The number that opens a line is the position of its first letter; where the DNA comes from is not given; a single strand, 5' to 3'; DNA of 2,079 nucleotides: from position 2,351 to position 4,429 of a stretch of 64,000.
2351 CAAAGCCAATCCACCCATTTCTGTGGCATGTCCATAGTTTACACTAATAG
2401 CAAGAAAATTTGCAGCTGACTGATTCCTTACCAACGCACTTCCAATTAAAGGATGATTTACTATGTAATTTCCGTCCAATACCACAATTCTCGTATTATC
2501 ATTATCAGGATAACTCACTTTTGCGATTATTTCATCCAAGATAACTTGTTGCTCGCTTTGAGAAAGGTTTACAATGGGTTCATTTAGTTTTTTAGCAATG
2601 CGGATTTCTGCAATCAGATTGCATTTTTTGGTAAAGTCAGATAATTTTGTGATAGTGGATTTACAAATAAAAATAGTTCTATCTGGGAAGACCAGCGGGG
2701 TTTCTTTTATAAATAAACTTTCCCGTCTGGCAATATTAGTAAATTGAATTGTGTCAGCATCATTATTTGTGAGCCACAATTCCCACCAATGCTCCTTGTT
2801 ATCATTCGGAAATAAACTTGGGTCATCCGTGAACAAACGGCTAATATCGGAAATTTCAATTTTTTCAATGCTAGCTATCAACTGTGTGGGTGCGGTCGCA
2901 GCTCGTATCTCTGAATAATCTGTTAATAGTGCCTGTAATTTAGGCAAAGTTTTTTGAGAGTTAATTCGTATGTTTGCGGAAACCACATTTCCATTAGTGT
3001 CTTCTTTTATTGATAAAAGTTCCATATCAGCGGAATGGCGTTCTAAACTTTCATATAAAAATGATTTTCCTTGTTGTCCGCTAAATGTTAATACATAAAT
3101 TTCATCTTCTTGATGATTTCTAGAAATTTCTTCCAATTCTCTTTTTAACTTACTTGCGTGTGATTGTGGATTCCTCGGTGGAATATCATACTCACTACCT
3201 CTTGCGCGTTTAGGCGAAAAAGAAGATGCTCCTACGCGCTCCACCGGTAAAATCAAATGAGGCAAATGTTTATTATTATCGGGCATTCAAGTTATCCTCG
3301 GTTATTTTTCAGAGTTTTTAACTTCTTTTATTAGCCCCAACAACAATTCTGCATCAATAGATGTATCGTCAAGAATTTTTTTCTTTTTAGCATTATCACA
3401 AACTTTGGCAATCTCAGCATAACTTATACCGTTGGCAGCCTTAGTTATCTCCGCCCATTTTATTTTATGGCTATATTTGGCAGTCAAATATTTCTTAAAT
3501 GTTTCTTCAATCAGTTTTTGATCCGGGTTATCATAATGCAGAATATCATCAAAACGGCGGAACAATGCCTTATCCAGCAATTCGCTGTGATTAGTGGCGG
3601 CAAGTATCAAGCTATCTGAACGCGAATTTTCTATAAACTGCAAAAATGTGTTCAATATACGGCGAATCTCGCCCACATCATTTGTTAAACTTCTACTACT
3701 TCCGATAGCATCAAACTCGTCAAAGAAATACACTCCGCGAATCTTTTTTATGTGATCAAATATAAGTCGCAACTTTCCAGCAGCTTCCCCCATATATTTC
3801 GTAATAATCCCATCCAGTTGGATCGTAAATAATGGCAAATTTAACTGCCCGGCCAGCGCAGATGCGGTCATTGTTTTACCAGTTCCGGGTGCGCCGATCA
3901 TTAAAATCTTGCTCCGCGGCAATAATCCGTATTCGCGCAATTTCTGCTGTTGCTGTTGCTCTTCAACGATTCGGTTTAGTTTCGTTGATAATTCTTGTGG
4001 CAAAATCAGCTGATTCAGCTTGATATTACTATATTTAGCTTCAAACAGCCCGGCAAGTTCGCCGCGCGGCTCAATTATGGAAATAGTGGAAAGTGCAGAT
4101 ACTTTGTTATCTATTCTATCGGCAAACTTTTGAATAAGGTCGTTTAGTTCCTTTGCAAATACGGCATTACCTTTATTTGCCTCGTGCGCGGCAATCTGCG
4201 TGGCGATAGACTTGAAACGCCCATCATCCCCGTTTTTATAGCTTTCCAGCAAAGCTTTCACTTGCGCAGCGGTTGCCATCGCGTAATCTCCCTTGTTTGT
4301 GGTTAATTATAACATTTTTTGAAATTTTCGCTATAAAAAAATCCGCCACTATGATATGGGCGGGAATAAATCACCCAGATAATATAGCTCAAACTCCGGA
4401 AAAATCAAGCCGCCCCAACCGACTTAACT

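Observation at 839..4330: AAA+ ATPase plus S8 subtilase two-gene cassette (ietAS-like) on an AT-rich islet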

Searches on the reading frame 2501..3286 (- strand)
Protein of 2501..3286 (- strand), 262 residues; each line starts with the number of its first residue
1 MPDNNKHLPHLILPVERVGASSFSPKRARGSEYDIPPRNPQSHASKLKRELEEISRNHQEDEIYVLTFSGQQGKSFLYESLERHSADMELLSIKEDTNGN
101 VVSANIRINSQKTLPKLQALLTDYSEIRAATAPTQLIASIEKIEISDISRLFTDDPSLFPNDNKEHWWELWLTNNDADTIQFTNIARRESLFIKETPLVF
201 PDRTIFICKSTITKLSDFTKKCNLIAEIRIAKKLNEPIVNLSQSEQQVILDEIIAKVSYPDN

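Call 78: predict_structure(alignment_id=A3)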
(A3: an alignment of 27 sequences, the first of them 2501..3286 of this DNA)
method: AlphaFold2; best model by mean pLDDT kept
length: 262 residues; sequences in the alignment: 27
mean_pLDDT: 87.0   pTM: 0.76
mean pLDDT of the five models: 87.0, 86.3, 85.8, 85.0, 84.8
residues with pLDDT >= 90: 169; 70-90: 55; 50-70: 28; < 50: 10
segments of 3 or more residues with pLDDT < 50: 23-29
pLDDT, mean of each block of 10 residues (from residue 1): 57 62 49 87 97 93 95 93 90 91 95 94 86 90 97 92 97 90 96 93 94 96 95 76 88 77 47
secondary structure, 60 per line:
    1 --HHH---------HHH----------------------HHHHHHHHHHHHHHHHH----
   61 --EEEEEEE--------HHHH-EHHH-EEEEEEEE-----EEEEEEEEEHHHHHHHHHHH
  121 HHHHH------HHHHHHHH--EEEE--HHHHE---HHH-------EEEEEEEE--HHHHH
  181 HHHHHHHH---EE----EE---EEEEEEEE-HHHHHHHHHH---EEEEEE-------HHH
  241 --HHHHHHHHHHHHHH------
elements in order: H40-56 E63-69 H78-81 E88-95 E101-109 H110-125 H132-139 E142-145 H148-151 E166-173 H176-188 E203-210 H212-221 E225-230 H243-256

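Call 81: fold_search(model_id=the predicted structure, library=pdb)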
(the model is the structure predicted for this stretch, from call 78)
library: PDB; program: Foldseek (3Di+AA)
matches with E <= 10: 1627; with E <= 0.001: 11
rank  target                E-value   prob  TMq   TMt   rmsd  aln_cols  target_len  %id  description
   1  6u9d_O                1.5e-04  0.99  0.25  0.27  21.9       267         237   10  Saccharomyces cerevisiae acetohydroxyacid synthase (released 2020-07-15)
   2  2pc6_B                1.8e-04  0.99  0.21  0.30  10.4       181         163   14  Crystal structure of putative acetolactate synthase- small subunit from Nitrosomonas europaea (released 2007-04-10)
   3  6dzs_A                3.5e-04  0.99  0.21  0.14  14.8       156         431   10  Mycobacterial homoserine dehydrogenase ThrA in complex with NADP (released 2018-07-18)
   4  6u9d_W                4.4e-04  0.95  0.25  0.26  21.8       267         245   12  Saccharomyces cerevisiae acetohydroxyacid synthase (released 2020-07-15)
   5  6u9d_X                5.0e-04  0.94  0.24  0.26  22.4       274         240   10  Saccharomyces cerevisiae acetohydroxyacid synthase (released 2020-07-15)
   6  6u9d_C                5.0e-04  0.94  0.25  0.25  21.7       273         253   11  Saccharomyces cerevisiae acetohydroxyacid synthase (released 2020-07-15)
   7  2f1f_A                5.6e-04  0.98  0.23  0.33  12.5       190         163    9  Crystal structure of the regulatory subunit of acetohydroxyacid synthase isozyme III from E. coli (released 2006-01-24)
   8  6dzs_B                7.6e-04  0.99  0.22  0.15  14.2       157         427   11  Mycobacterial homoserine dehydrogenase ThrA in complex with NADP (released 2018-07-18)
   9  6dzs_C                8.0e-04  0.99  0.23  0.15  13.9       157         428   11  Mycobacterial homoserine dehydrogenase ThrA in complex with NADP (released 2018-07-18)
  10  6u9d_S                8.0e-04  0.90  0.24  0.25  22.1       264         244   12  Saccharomyces cerevisiae acetohydroxyacid synthase (released 2020-07-15)
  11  2fgc                  8.5e-04  0.99  0.23  0.33  11.0       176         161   11  Crystal structure of Acetolactate synthase- small subunit from Thermotoga maritima (released 2006-02-07)
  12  6u9d_H                1.4e-03  0.82  0.22  0.23  21.7       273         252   11  Saccharomyces cerevisiae acetohydroxyacid synthase (released 2020-07-15)
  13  6u9d_L                1.6e-03  0.85  0.24  0.25  21.9       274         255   11  Saccharomyces cerevisiae acetohydroxyacid synthase (released 2020-07-15)
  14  2pc6_A                1.7e-03  0.96  0.22  0.30  10.0       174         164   13  Crystal structure of putative acetolactate synthase- small subunit from Nitrosomonas europaea (released 2007-04-10)
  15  6u9d_G                2.0e-03  0.75  0.22  0.23  23.0       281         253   11  Saccharomyces cerevisiae acetohydroxyacid synthase (released 2020-07-15)
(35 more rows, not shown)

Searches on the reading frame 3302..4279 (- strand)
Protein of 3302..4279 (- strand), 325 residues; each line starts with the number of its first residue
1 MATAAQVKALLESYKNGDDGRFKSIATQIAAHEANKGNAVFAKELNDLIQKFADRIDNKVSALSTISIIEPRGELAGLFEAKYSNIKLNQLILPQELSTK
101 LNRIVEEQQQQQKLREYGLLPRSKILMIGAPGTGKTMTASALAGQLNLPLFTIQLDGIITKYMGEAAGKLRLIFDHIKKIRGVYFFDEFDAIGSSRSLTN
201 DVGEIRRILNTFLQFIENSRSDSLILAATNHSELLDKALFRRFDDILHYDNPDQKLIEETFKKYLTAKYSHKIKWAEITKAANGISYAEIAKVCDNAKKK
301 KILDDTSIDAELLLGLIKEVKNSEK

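Call 3: search_protein_families(library=padloc, proteins=[window:3302-4279:-], max_evalue=0.01)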
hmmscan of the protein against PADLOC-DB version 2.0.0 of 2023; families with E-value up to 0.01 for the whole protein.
window:3302-4279:- (325 aa): 10 families
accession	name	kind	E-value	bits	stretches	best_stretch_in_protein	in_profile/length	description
PDLC04232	IetA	-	7.7e-73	243.8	1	1-310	1-305/330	-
PDLC02196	IetA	-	1.2e-71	240.1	1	2-319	2-320/374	-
PDLC02195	IetA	-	7.4e-59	198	1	88-307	103-322/395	-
PDLC04231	IetA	-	5.8e-39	132.5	1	8-253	8-248/262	-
PDLC00914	TRIP13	-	2.7e-13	48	1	109-323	58-295/302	TRIP13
PDLC00915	TRIP13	-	1.5e-09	35.7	2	220-300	179-256/302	TRIP13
PDLC03838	DolB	-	8.5e-06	23.3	0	125-192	169-241/375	-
PDLC04140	mad8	-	0.00029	18.4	1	121-282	26-136/314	mads_8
PDLC02793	SspF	-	0.0011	15.4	1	122-284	52-190/600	SspF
PDLC01994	RtcR_PspF1--CARF_AAA_HTH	-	0.0086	13.2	0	105-145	165-204/468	-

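Call 4: search_protein_families(library=pfam, proteins=[window:3302-4279:-], max_evalue=0.01)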
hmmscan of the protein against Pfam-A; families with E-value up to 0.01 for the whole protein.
window:3302-4279:- (325 aa): 9 families
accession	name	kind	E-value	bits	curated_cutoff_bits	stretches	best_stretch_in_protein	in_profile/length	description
PF00004.35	AAA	-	2.7e-29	102.7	21.2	1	125-248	1-128/131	ATPase family associated with various cellular activities (AAA)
PF20720.3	nSTAND3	-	5.5e-05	23.3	27.2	1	124-232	19-114/155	Novel STAND NTPase 3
PF13671.12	AAA_33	-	9.9e-05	23.1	27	1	125-213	2-63/143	AAA domain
PF07728.20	AAA_5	-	0.0001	22.7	22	1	125-156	2-34/139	AAA domain (dynein-related subfamily)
PF13521.12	AAA_28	-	0.00031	21.4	27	1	124-151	1-28/164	AAA domain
PF13401.12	AAA_22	-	0.00032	21.5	27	0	125-150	8-36/130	AAA domain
PF01078.27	Mg_chelatase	-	0.00033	20.6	20.3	1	105-145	5-45/207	Magnesium chelatase, subunit ChlI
PF13481.12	AAA_25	-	0.0016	18.6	27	1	98-143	9-54/195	AAA domain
PF13166.12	AAA_13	-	0.0034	16.6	36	1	204-255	641-693/713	AAA domain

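Call 5: search_protein_families(library=ncbifam, proteins=[window:3302-4279:-], max_evalue=0.01)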
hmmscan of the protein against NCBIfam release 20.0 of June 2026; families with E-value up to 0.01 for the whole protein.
window:3302-4279:- (325 aa): 22 families
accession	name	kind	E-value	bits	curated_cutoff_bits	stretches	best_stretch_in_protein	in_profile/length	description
NF042959.1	IteA_antiphage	equivalog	1.4e-61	208.7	510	1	13-310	13-313/367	anti-phage ATPase IteA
TIGR01241.2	FtsH_fam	equivalog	3.1e-29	102.2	600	1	82-297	155-378/598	ATP-dependent zinc metalloprotease FtsH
NF003069.1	PRK03992.1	subfamily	7.7e-29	101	500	1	109-309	152-361/379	proteasome-activating nucleotidase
TIGR01242.2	TIGR01242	subfamily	2.2e-26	92.7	500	1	112-309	138-344/362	proteasome-activating nucleotidase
NF047748.1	PrtsmActNtasePan1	equivalog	3.2e-24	85.7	750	1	111-306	171-374/405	proteasome-activating nucleotidase Pan1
TIGR01243.1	CDC48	subfamily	1.6e-23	83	802.65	1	96-302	460-673/733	CDC48 family AAA ATPase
NF047747.1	PrtsmActNtasePan2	equivalog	3.9e-21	75.7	700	1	106-304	168-375/397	proteasome-activating nucleotidase Pan2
NF008004.0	PRK10733.1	equivalog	1.1e-20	73.1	1008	1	104-297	170-368/644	ATP-dependent zinc metalloprotease FtsH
NF041006.2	cell_div_CdvC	equivalog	2.7e-20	72.6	650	1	121-300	134-321/370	cell division protein CdvC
TIGR03689.1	pup_AAA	equivalog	3.3e-13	49.2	504.75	1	111-292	205-405/512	proteasome ATPase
TIGR03922.1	T7SS_EccA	equivalog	3e-09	36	466.65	1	124-238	314-431/557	type VII secretion AAA-ATPase EccA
NF003745.1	PRK05342.1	equivalog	2.8e-06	26.5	359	1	103-202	93-199/418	ATP-dependent Clp protease ATP-binding subunit ClpX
TIGR00382.1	clpX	equivalog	3.3e-06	26.4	370.75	1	112-203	107-208/414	ATP-dependent protease ATP-binding subunit ClpX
NF003229.0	PRK04195.1-5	equivalog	5.3e-06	25.4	280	1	82-210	10-129/413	replication factor C large subunit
TIGR02880.1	cbbX_cfxQ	equivalog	0.00018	20.8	459.25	1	120-229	56-167/284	CbbX protein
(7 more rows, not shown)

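Call 16: find_homologous_proteins(query=window:3302-4279:-)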
Query window:3302-4279:- (325 aa): 8000 proteins with E <= 0.001 among 8000 candidates; the best 120 are listed.
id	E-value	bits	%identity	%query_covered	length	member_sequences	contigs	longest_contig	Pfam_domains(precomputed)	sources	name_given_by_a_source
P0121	1.3e-204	696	100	100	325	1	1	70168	PF00004.36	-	-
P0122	2.7e-170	583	83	98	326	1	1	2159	PF00004.36,PF20720.4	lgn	-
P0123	8.2e-168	575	81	99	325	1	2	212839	PF00004.36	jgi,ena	-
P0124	8.4e-168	575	83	100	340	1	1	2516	PF00004.36,PF20720.4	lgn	-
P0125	2.7e-166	570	81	98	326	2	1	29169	PF00004.36,PF07728.21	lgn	-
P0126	5.1e-165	566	81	99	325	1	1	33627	PF00004.36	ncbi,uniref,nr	ncbi:putative AAA family ATPase [Candidatus Termititenax persephonae]|uniref:AAA family ATPase n=1 T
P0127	3.5e-162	557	80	98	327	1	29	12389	PF00004.36,PF20720.4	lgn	-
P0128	1.5e-158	545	78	99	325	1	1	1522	PF00004.36,PF07728.21,PF20720.4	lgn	-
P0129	1.9e-158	545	78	99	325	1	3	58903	PF00004.36,PF20720.4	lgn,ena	-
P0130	3.9e-158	544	79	99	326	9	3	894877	PF00004.36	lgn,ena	-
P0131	4.4e-158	543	78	99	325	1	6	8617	PF00004.36,PF07728.21,PF20720.4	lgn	-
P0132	5.7e-158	543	78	99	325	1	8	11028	PF00004.36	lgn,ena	-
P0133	1.6e-157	542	78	99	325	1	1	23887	PF00004.36,PF07728.21,PF20720.4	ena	-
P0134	3.6e-157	540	78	99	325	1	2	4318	PF00004.36,PF07728.21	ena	-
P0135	5.1e-157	540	79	98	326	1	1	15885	PF00004.36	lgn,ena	-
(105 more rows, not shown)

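Call 33: find_encoding_contigs(protein=window:3302-4279:-, flank=10000, max_places=8)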
Protein window:3302-4279:- (325 aa): 1 contig read that carries it; 1 place shown.
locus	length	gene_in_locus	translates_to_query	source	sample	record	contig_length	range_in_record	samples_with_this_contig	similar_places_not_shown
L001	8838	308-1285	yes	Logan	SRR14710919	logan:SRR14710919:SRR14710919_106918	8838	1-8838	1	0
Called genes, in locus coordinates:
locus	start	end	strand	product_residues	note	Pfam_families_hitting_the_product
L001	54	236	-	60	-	-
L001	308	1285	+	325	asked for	PF00004:AAA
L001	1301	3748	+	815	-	PF00082:Peptidase_S8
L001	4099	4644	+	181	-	-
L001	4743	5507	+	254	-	-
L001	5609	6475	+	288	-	PF13411:MerR_1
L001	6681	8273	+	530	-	PF00239:Resolvase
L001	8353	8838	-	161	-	?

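Call 51: search_protein_families(library=padloc, proteins=[P0123], max_evalue=0.00001)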
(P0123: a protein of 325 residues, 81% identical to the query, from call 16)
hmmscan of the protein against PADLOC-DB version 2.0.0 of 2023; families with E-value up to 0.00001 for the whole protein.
P0123 (325 aa): 6 families
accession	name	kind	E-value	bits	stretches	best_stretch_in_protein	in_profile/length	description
PDLC02196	IetA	-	1.5e-69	233.2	1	3-311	3-312/374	-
PDLC04232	IetA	-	4e-69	231.5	1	1-307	1-302/330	-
PDLC02195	IetA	-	2.8e-57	192.8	1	89-306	104-321/395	-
PDLC04231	IetA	-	9.3e-39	131.8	1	84-253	79-248/262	-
PDLC00914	TRIP13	-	9.2e-12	43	1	114-321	63-293/302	TRIP13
PDLC00915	TRIP13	-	1.9e-07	28.8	1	122-293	63-249/302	TRIP13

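Call 56: search_solved_structures(query=A2, max_evalue=1e-10)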
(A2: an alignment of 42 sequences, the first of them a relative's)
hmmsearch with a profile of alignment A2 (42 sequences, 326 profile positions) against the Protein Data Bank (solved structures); distinct sequences matched with E-value up to 1e-10: 266 (the best 60 are shown).
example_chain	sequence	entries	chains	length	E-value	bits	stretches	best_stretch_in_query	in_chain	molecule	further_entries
9m4n_A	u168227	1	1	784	2.8e-65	223.8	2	95-307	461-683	Cell division control protein 48 homolog A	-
9m3v_A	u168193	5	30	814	3.2e-65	223.6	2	95-307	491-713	Cell division control protein 48 homolog A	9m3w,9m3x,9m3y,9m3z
9ox9_A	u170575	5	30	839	3.1e-64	220.4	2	94-305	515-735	vesicle-fusing ATPase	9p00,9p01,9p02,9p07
7rlh_A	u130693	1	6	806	3.4e-63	217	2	95-305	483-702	Transitional endoplasmic reticulum ATPase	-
7rlg_A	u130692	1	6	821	3.6e-63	216.9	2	95-305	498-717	Transitional endoplasmic reticulum ATPase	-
7wub_C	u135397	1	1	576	3.6e-63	216.8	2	95-305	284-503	Transitional endoplasmic reticulum ATPase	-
7wub_D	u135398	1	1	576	4e-63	216.7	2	95-305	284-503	Transitional endoplasmic reticulum ATPase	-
6mck_A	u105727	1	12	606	5.1e-63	216.4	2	95-305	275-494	Transitional endoplasmic reticulum ATPase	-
7rlb_A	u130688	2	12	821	5.7e-63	216.2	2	95-305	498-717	Transitional endoplasmic reticulum ATPase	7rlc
7rlj_A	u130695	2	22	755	1.1e-62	215.2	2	95-305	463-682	Transitional endoplasmic reticulum ATPase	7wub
5c18_A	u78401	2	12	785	1.1e-62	215.2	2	95-305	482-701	Transitional endoplasmic reticulum ATPase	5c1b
8yka_A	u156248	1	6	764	1.2e-62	215.2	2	95-305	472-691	Transitional endoplasmic reticulum ATPase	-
7y4w_A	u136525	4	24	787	1.3e-62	215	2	95-305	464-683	Transitional endoplasmic reticulum ATPase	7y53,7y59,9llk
7l5w_A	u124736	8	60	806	1.4e-62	214.9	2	95-305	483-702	Transitional endoplasmic reticulum ATPase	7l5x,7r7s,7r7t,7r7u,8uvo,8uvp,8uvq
10qq_A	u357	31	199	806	1.4e-62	214.9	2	95-305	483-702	Transitional endoplasmic reticulum ATPase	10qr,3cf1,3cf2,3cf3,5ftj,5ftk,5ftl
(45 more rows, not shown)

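Call 66: search_protein_families(library=phrogs, proteins=[window:3302-4279:-], max_evalue=0.001)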
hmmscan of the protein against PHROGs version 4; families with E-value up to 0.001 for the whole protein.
window:3302-4279:- (325 aa): 13 families
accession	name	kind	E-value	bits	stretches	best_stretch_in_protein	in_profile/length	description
phrog_3757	-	unknown function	9.6e-88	296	1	1-319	1-326/367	-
phrog_10401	-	other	2.2e-33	116.9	1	92-298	441-636/667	ATPase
phrog_30773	-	unknown function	5.2e-24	85.5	1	99-297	173-380/666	-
phrog_9172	-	unknown function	5.8e-23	82.5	1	90-294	82-293/509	-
phrog_8638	-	unknown function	2.2e-22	80.4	1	112-320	295-513/568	-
phrog_7485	-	unknown function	3.2e-13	50.4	1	45-263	155-373/430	-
phrog_168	-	DNA, RNA and nucleotide metabolism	3e-09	38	1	78-275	10-184/314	clamp loader of DNA polymerase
phrog_4339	-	unknown function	5.9e-08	33.3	1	90-220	279-395/552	-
phrog_5846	-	DNA, RNA and nucleotide metabolism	2.5e-06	28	1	109-271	32-172/380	clamp loader of DNA polymerase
phrog_10440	-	unknown function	1.2e-05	25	1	124-302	234-404/483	-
phrog_11838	-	DNA, RNA and nucleotide metabolism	6.5e-05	23.3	1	123-154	41-72/420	clamp loader of DNA polymerase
phrog_2107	-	other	0.00014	22.6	1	124-161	5-42/201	thymidylate kinase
phrog_29662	-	other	0.00025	20.9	1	89-262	316-483/548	ATP-dependent protease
